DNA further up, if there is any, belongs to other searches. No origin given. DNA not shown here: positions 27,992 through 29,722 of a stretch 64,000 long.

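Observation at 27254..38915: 11.6-kb co-directional surface-glycan operon: giant synthase, GT2, CE4 deacetylase, kinase-fold phosphotransferase, two GT-C-like membrane proteins, DUF1361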

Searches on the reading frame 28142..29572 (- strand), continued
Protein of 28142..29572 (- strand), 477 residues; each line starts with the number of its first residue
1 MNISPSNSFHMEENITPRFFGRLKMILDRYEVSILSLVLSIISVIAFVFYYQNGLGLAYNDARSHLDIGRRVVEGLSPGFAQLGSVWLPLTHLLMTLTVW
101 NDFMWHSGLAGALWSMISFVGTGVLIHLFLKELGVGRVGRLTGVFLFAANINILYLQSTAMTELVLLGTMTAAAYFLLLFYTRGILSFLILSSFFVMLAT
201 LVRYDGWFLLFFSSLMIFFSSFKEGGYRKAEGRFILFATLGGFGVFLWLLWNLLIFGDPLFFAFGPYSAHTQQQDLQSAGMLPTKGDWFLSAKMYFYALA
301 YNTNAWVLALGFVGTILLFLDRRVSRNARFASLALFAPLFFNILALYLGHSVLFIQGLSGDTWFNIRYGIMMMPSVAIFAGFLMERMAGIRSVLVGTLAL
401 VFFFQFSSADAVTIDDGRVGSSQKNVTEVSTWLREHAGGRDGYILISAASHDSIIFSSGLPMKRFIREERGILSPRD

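Call 61: search_protein_families(library=pfam, proteins=[L051:11587-12864:+, L054:4102-5403:+, L045:2009-3205:+, L009:5533-6342:+, L064:11631-12923:+, L012:5930-7195:+], max_evalue=0.001)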
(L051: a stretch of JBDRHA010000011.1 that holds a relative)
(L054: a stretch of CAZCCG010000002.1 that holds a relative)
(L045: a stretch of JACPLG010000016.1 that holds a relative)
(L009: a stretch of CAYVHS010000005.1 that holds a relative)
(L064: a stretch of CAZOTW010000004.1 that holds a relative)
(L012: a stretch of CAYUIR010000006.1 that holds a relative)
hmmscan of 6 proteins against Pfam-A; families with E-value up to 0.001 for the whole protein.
L051:11587-12864:+ (426 aa): 1 family
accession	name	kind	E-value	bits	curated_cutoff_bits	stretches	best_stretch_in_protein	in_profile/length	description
PF13620.12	CarboxypepD_reg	-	4.8e-05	24.1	32.3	1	334-390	2-65/82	Carboxypeptidase regulatory-like domain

L054:4102-5403:+ (434 aa): 4 families
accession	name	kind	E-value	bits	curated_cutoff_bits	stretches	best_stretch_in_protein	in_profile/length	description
PF21135.2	DRL_cat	-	4.5e-47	160.6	27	1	167-325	1-163/164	Oxidoreductase DRL, catalytic domain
PF03447.22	NAD_binding_3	-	3.6e-06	28.1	24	1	32-156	1-107/116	Homoserine dehydrogenase, NAD binding domain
PF01408.29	GFO_IDH_MocA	-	7.2e-06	27.1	24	1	26-137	1-90/120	Oxidoreductase family, NAD-binding Rossmann fold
PF08666.17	SAF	-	6.7e-05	23.8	21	1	352-414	3-62/63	SAF domain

L045:2009-3205:+ (399 aa): 3 families
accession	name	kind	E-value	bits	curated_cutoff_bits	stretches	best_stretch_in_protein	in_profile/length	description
PF00534.26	Glycos_transf_1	-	8.8e-23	81.1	26.4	1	215-376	12-171/172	Glycosyl transferases group 1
PF13692.12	Glyco_trans_1_4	-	4.1e-17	63.2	27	1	221-360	4-139/142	Glycosyl transferases group 1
PF13524.12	Glyco_trans_1_2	-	4.2e-11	43.4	25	1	243-390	9-141/144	Glycosyl transferase-like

L009:5533-6342:+ (270 aa): 4 families
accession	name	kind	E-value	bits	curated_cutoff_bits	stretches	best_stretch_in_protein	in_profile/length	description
PF00106.31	adh_short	-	3.2e-45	154.5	26.6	1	44-231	1-187/195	short chain dehydrogenase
PF13561.12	adh_short_C2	-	1.8e-33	116.5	27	1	50-231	1-181/236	Enoyl-(Acyl carrier protein) reductase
PF08659.16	KR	-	1.5e-09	38.5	22.6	1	46-157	3-119/180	KR domain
PF01370.27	Epimerase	-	3.2e-05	23.9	20.9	1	47-128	2-73/240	NAD dependent epimerase/dehydratase family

L064:11631-12923:+ (431 aa): 2 families
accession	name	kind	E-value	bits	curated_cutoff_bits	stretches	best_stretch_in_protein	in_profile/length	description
PF21135.2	DRL_cat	-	9.6e-44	149.7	27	1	158-317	1-164/164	Oxidoreductase DRL, catalytic domain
PF03447.22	NAD_binding_3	-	2.7e-07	31.7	24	1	26-152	1-112/116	Homoserine dehydrogenase, NAD binding domain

L012:5930-7195:+ (422 aa): 4 families
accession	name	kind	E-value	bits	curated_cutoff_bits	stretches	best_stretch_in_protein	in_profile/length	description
PF00534.26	Glycos_transf_1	-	1.1e-25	90.5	26.4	1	231-383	11-163/172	Glycosyl transferases group 1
PF13692.12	Glyco_trans_1_4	-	4.8e-19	69.5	27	1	236-377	2-141/142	Glycosyl transferases group 1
PF13439.12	Glyco_transf_4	-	4e-11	43.7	28.5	1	44-214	3-169/170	Glycosyltransferase Family 4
PF13579.12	Glyco_trans_4_4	-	1e-05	26.4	29.7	1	44-210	2-158/158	Glycosyl transferase 4-like domain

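Call 79: search_solved_structures(query=L051:11587-12864:+, max_evalue=1)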
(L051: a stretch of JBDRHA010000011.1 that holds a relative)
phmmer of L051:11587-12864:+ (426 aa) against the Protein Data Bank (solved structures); distinct sequences matched with E-value up to 1: 5.
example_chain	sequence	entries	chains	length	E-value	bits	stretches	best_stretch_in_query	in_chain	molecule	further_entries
1z69_A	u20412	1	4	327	0.2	13.6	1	224-261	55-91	Coenzyme F420-dependent N(5),N(10)-methylenetetrahydromethanopterin reductase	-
8qpm_A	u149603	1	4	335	0.24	13.3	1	224-261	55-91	5,10-methylenetetrahydromethanopterin reductase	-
8qpl_A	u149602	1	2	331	0.24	13.3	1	224-261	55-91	5,10-methylenetetrahydromethanopterin reductase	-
8qq8_A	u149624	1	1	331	0.24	13.3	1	224-261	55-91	5,10-methylenetetrahydromethanopterin reductase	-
1f07_A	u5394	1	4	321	0.48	12.3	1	216-261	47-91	COENZYME F420-DEPENDENT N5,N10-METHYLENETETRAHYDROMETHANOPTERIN REDUCTASE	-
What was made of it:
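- Tried and rejected: The conserved downstream 425-aa protein has no PDB sequence match (call 79) and only a sub-threshold CarboxypepD_reg hit (call 61).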
